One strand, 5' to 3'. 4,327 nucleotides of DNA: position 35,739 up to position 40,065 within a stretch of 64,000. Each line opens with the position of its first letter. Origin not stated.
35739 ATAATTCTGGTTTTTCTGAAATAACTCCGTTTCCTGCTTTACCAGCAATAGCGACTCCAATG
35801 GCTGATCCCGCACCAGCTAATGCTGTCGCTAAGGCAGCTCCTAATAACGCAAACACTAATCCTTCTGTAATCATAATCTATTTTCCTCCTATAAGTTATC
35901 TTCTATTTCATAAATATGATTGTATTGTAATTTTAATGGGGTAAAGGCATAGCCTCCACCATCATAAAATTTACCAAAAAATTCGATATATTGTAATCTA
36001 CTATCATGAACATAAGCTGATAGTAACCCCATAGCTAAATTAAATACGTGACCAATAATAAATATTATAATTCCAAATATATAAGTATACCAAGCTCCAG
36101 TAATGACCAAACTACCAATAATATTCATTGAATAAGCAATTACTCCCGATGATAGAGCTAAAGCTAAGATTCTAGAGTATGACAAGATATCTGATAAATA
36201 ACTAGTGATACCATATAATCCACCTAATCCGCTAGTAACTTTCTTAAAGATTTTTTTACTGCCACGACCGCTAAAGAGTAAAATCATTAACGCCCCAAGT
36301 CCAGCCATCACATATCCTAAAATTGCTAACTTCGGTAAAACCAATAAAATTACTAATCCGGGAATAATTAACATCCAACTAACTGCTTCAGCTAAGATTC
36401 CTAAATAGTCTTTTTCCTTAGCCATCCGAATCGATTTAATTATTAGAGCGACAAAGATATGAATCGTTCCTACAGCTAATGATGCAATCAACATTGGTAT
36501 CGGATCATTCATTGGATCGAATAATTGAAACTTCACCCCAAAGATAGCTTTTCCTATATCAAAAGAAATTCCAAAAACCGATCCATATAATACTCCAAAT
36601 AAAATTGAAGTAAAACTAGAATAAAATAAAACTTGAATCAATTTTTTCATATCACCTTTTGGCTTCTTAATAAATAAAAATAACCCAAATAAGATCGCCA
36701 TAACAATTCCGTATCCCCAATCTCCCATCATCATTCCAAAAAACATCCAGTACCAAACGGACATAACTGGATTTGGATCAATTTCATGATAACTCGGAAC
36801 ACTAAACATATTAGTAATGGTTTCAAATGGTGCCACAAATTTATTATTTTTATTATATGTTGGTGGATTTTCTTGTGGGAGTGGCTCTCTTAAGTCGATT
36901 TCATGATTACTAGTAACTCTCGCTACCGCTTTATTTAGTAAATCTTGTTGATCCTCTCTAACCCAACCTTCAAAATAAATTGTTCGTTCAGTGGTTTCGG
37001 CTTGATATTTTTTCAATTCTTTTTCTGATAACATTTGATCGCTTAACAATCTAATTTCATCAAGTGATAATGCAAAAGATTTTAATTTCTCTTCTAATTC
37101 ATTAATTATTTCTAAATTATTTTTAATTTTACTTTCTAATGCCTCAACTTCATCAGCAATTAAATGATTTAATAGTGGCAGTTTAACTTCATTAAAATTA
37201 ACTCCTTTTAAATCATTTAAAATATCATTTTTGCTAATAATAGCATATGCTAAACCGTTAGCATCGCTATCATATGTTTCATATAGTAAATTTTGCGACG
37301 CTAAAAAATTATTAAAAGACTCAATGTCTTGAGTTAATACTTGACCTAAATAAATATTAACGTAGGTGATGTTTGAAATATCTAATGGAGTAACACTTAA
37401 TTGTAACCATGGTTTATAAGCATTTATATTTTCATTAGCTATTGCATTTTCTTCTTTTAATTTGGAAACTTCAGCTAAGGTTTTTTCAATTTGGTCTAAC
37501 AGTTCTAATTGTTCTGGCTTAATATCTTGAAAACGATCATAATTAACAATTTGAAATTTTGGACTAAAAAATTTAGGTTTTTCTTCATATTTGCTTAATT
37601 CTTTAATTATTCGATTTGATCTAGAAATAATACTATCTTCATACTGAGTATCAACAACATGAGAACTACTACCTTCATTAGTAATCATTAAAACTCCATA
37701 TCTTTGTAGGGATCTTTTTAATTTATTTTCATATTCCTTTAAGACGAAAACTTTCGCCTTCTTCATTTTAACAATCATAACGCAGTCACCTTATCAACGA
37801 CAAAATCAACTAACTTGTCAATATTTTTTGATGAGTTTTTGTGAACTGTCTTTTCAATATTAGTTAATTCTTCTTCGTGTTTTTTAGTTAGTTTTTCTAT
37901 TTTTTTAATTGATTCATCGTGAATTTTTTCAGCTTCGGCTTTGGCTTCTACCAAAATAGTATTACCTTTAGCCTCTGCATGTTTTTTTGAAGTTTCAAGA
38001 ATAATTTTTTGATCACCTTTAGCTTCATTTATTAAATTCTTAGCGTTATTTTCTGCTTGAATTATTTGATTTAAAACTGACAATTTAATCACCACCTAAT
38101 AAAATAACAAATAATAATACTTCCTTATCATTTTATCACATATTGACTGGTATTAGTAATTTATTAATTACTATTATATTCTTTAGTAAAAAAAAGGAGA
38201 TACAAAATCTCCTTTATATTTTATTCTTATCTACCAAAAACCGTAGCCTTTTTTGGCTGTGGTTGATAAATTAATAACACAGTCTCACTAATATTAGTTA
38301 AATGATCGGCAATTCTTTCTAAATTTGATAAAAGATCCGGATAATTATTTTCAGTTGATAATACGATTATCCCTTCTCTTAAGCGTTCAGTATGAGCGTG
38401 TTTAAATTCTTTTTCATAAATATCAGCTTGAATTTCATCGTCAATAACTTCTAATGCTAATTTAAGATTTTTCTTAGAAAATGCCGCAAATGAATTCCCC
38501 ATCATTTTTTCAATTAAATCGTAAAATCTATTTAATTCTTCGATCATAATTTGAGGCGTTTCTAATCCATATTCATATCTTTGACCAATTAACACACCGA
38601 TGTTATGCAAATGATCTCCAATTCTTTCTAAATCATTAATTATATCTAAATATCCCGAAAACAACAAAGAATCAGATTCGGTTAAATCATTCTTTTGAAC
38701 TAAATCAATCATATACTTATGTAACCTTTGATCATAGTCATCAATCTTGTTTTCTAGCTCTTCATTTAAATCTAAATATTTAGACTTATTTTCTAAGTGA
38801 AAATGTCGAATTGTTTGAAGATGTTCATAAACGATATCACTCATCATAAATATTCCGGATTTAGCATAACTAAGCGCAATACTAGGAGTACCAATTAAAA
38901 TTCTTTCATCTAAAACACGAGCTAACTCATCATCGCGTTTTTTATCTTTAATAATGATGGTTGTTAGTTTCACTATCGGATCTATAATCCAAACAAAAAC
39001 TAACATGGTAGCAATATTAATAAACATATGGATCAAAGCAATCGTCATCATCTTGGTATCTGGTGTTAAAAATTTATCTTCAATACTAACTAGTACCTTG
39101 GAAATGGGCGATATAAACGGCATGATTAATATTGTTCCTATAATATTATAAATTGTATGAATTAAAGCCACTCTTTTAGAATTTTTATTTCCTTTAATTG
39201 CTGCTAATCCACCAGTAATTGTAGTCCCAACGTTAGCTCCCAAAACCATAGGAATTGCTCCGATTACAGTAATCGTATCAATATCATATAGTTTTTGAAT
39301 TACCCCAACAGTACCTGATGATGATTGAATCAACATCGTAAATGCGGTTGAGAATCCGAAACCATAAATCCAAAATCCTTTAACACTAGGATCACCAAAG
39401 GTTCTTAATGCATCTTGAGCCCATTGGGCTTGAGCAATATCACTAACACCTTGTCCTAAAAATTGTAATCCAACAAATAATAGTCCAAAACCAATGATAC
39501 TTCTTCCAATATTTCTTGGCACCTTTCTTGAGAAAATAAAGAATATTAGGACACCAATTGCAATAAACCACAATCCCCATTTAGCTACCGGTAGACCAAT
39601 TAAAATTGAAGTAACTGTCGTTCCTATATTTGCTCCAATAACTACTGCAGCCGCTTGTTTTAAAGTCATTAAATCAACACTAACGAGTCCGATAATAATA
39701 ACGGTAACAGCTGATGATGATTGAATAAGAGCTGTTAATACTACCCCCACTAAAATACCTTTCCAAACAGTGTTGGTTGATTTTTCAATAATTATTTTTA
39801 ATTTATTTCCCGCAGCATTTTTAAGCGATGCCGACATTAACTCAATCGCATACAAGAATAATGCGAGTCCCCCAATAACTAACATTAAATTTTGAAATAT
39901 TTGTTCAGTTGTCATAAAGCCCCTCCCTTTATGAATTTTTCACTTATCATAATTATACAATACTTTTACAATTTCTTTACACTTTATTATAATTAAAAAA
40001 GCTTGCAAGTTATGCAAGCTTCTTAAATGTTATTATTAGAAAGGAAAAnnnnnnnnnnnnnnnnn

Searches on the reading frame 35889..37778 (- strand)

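Call 74: search_protein_families(library=pfam, proteins=[window:35889-37778:-], max_evalue=0.00001)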
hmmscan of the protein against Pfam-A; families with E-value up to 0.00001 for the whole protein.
window:35889-37778:- (629 aa): 1 family
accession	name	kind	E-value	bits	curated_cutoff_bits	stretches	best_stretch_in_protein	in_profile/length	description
PF01496.24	V_ATPase_I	-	1.9e-33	115.9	30.7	2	208-415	245-470/815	V-type ATPase 116kDa subunit family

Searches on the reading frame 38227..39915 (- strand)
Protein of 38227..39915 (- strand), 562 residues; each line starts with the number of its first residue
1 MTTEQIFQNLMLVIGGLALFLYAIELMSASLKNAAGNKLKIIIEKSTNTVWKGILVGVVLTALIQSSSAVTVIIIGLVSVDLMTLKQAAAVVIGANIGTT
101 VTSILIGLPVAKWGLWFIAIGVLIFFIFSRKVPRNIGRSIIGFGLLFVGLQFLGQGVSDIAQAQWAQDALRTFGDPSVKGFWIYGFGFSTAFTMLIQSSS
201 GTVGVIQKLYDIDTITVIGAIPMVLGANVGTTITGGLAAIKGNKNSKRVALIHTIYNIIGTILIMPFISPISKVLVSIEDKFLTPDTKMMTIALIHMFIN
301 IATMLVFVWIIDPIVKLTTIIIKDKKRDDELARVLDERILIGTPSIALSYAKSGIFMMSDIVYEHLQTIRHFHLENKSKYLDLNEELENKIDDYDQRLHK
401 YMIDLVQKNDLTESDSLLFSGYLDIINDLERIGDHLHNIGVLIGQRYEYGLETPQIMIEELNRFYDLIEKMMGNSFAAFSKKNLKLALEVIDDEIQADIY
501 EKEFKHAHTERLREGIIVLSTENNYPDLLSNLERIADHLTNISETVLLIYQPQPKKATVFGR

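Call 74: search_protein_families(library=pfam, proteins=[window:38227-39915:-], max_evalue=0.00001)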
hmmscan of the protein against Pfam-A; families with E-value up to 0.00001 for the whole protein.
window:38227-39915:- (562 aa): 2 families
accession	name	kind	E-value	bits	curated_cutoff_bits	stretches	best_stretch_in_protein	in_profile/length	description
PF02690.20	Na_Pi_cotrans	-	2.2e-53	180.4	29.1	2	19-154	1-136/137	Na+/Pi-cotransporter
PF01895.24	PhoU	-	2.7e-21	76.2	23.5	2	462-546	2-89/89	PhoU domain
